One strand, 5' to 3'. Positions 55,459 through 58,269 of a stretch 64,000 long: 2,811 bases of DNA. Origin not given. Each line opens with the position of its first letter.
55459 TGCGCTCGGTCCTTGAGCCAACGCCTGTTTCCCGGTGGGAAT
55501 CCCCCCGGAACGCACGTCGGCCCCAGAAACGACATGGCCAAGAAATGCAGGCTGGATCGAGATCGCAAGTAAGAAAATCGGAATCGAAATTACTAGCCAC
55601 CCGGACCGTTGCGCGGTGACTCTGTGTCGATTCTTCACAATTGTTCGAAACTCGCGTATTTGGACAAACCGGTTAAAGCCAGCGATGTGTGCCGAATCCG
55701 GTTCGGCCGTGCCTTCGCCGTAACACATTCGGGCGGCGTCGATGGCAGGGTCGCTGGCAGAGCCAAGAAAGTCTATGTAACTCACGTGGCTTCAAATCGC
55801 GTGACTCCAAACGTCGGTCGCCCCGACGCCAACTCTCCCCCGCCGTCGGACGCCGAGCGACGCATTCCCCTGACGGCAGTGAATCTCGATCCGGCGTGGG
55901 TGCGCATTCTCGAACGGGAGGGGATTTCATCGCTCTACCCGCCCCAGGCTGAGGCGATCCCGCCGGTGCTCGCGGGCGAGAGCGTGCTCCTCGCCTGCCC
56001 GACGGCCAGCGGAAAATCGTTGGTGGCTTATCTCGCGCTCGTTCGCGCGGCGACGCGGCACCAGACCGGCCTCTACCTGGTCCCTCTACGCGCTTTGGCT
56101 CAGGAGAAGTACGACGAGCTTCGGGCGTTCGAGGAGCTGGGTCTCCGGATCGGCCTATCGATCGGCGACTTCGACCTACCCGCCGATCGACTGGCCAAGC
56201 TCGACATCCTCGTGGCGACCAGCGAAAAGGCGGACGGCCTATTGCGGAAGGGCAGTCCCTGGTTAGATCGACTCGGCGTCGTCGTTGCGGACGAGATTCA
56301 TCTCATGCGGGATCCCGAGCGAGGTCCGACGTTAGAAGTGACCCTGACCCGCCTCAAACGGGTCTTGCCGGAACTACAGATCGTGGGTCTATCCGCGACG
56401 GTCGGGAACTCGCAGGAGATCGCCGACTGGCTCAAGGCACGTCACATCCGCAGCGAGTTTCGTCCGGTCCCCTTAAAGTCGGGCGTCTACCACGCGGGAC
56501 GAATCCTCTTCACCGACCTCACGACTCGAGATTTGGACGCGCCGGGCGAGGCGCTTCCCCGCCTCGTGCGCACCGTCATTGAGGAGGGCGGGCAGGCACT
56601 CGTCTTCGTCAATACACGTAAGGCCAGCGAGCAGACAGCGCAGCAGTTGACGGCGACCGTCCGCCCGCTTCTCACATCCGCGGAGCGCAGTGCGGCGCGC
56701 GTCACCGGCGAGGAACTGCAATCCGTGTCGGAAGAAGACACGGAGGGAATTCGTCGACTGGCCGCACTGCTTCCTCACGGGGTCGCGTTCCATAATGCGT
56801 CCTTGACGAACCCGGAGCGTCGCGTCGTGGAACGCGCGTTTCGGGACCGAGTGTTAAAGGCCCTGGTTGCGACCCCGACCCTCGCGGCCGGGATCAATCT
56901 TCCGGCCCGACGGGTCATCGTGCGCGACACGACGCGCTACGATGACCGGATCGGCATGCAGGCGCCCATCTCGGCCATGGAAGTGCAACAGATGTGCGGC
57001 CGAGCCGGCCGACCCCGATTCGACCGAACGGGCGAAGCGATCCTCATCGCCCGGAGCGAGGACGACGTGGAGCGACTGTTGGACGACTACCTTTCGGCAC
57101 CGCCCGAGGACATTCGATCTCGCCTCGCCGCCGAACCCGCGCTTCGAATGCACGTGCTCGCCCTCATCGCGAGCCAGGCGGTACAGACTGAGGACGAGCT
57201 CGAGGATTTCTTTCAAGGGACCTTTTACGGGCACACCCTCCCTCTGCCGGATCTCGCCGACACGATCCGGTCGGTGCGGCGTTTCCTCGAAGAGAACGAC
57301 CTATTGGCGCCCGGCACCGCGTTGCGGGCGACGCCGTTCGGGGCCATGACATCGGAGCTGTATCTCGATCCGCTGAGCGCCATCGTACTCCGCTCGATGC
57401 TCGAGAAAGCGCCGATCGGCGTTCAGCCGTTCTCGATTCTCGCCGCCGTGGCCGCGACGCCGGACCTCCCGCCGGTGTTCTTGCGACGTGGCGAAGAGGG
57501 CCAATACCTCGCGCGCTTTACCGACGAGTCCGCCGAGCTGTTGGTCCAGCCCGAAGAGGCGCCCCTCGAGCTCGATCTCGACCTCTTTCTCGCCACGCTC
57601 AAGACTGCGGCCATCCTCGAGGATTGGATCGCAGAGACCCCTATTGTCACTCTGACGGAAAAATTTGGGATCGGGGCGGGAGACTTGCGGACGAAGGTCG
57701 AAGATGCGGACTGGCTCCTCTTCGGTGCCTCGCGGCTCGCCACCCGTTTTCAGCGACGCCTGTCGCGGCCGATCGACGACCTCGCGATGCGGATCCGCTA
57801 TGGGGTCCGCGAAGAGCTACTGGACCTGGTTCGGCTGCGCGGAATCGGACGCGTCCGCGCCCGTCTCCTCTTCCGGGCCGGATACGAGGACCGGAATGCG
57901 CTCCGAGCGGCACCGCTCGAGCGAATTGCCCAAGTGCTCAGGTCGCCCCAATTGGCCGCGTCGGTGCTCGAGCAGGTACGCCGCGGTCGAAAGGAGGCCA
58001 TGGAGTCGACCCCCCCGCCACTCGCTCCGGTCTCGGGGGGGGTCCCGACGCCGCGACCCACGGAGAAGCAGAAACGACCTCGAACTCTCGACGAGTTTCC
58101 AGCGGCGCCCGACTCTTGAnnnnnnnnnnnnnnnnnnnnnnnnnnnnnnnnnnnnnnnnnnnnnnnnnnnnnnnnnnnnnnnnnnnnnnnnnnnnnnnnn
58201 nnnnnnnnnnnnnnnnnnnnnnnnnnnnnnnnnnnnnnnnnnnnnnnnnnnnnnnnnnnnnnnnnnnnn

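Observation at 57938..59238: Orc1/Cdc6 paralog with a lysine-less Walker A, overlapping Hel308 by about 180 bp, behind an AT-rich palindromic promoter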

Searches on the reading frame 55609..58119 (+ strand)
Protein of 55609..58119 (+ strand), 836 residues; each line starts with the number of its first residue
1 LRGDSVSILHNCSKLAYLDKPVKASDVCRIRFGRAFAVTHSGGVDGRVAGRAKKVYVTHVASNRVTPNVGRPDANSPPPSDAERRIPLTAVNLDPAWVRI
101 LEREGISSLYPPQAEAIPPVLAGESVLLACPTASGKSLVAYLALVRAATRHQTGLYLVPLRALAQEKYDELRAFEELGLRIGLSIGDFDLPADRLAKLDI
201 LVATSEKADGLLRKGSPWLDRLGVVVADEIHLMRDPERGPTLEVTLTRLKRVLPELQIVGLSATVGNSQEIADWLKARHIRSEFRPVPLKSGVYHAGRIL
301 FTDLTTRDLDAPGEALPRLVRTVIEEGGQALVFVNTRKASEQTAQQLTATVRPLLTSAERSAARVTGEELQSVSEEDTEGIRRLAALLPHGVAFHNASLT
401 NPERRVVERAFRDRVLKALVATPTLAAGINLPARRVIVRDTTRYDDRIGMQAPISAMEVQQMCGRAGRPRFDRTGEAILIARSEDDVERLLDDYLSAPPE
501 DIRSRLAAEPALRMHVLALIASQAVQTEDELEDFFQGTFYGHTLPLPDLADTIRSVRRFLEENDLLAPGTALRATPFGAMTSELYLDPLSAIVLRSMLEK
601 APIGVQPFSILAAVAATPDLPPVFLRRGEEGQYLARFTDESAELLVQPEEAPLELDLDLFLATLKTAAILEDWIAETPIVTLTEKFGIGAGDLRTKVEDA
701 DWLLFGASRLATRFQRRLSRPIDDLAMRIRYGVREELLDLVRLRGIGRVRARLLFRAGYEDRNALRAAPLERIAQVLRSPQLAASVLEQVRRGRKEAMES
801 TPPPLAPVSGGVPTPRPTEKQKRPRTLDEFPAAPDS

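Call 3: search_protein_families(library=pfam, proteins=[window:55609-58119:+], max_evalue=1)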
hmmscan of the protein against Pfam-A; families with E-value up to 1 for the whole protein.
window:55609-58119:+ (836 aa): 8 families
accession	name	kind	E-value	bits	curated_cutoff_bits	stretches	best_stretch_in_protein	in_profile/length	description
PF00270.35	DEAD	-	9.9e-32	110.4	26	1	111-267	2-163/167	DEAD/DEAH box helicase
PF21280.2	Helicase_dom4_arc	-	1.4e-27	96.5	27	1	609-732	2-125/125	Archaeal helicase, domain 4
PF00271.37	Helicase_C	-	2.4e-10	41.1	23.5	1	323-469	11-109/110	Helicase conserved C-terminal domain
PF22527.2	DEXQc_Suv3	-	8e-07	29.2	27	1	128-245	18-117/154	DEXQ-box helicase domain of Suv3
PF20470.4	HTH_61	-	1.4e-06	29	24.3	1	475-566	1-91/92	Helix-turn-helix domain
PF04851.21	ResIII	-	5.5e-06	26.8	22.5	1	109-265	4-162/164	Type III restriction enzyme, res subunit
PF14520.12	HHH_5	-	0.013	16.3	27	1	738-776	2-40/57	Helix-hairpin-helix domain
PF12826.13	HHH_2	-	0.16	12.6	27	0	743-776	8-40/64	Helix-hairpin-helix motif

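Call 4: search_protein_families(library=ncbifam, proteins=[window:55609-58119:+], max_evalue=1)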
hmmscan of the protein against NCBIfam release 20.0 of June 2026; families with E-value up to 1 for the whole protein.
window:55609-58119:+ (836 aa): 26 families (the best 25 are shown)
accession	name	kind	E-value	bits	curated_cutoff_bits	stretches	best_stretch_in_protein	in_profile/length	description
NF002654.0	PRK02362.1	equivalog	2.3e-232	773.4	887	1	93-797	8-710/739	ATP-dependent DNA helicase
NF001308.0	PRK00254.1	equivalog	9.8e-171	569.5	1216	1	92-773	7-680/720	ATP-dependent DNA helicase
NF002251.0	PRK01172.1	equivalog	3.5e-160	534.5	891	1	108-791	22-666/674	ATP-dependent DNA helicase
NF040935.1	helicase_Hel308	equivalog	8.8e-158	526.5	1200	1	86-767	4-678/704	ATP-dependent DNA helicase Hel308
TIGR04121.1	DEXH_lig_assoc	equivalog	7.2e-34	116.6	850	2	113-349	18-270/804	ligase-associated DNA damage response DEXH box helicase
NF010338.0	PRK13767.1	equivalog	6.2e-22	77.7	849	2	219-356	171-314/877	ATP-dependent helicase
TIGR03817.1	DECH_helic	hypoth_equivalog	3.7e-16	58.5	874.1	1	94-502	22-399/742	helicase/secretion neighborhood putative DEAH-box helicase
NF008744.0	PRK11776.1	equivalog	1.1e-07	30.9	524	1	89-348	7-263/460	ATP-dependent RNA helicase DbpA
TIGR00614.1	recQ_fam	subfamily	1.6e-07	30.5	219.8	1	105-174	8-74/470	RecQ family ATP-dependent DNA helicase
NF053636.1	DDHlcsCsdAPsy1082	equivalog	1.1e-06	27.5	890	1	86-175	3-98/512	DEAD/DEAH box helicase CsdA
NF053711.1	RNA_heli_RhlE1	exception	1.4e-06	27.4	750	1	98-349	13-266/434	RNA helicase RhlE1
TIGR00643.1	recG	equivalog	4.5e-06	25.7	659.4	2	133-188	266-322/629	ATP-dependent DNA helicase RecG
NF008168.0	PRK10917.2-2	equivalog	5.2e-06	25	718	2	133-191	396-455/795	ATP-dependent DNA helicase RecG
TIGR02621.3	cas3_GSU0051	exception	9.8e-06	24.6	400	1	224-365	170-314/854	type I-G CRISPR-associated helicase/endonuclease Cas3g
NF008165.0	PRK10917.1-3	equivalog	1.4e-05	23.8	711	1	133-190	295-353/692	ATP-dependent DNA helicase RecG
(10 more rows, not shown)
